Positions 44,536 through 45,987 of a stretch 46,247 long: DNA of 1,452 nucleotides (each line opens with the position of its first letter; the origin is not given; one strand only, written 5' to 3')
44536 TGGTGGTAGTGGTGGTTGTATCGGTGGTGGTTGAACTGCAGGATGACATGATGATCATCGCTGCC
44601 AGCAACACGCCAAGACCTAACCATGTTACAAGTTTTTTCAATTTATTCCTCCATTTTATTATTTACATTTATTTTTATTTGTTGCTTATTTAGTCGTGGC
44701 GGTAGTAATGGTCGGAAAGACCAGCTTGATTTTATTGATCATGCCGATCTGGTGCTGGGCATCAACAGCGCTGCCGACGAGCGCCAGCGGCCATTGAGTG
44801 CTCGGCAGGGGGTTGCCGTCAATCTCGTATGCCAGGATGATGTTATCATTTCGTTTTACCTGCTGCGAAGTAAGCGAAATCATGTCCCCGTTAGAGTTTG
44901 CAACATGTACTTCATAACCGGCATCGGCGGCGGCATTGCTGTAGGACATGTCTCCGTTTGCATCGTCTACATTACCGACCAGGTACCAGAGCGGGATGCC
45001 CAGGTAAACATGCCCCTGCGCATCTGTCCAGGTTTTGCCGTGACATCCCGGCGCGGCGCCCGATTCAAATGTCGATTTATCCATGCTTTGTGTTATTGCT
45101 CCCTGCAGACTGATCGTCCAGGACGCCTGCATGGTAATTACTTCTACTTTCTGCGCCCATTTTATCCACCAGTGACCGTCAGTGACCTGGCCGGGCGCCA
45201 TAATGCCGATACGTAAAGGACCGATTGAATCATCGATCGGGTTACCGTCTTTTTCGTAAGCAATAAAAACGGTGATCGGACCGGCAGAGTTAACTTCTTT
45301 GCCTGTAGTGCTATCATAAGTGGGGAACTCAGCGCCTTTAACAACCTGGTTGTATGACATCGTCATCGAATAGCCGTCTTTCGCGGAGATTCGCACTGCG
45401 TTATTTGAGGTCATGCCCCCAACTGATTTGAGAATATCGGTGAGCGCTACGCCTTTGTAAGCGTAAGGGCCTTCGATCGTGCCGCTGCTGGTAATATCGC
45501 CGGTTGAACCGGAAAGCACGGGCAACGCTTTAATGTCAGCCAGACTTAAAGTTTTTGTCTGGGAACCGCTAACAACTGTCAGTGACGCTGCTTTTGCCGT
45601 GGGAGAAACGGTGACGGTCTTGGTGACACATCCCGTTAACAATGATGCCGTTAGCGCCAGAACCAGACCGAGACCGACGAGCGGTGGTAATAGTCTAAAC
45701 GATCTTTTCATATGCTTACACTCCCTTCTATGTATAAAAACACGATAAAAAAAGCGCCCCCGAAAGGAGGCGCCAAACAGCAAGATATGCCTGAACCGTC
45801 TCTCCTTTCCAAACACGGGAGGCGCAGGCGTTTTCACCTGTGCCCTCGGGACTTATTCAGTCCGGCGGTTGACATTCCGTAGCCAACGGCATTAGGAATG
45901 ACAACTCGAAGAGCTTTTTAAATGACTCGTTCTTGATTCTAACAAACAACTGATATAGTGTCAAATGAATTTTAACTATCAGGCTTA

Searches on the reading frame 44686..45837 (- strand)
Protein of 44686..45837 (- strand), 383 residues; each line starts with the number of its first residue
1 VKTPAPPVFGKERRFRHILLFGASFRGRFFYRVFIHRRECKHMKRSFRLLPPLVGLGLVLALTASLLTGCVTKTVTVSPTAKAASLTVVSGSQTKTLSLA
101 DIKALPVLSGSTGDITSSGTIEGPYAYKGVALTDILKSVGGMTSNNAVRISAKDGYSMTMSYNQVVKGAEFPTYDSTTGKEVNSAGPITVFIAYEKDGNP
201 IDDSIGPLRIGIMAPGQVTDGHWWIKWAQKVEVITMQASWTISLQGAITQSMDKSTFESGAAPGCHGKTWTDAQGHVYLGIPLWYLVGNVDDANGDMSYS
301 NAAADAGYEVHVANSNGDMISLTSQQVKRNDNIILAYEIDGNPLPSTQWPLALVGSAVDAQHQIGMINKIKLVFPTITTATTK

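Call 53: search_protein_families(library=pfam, proteins=[window:44686-45837:-], max_evalue=0.0001)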
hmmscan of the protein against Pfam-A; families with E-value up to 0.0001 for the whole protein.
window:44686-45837:- (383 aa): 1 family
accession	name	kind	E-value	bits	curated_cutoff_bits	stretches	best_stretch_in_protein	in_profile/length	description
PF00174.25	Oxidored_molyb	-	1.1e-07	32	24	0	125-237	69-164/169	Oxidoreductase molybdopterin binding domain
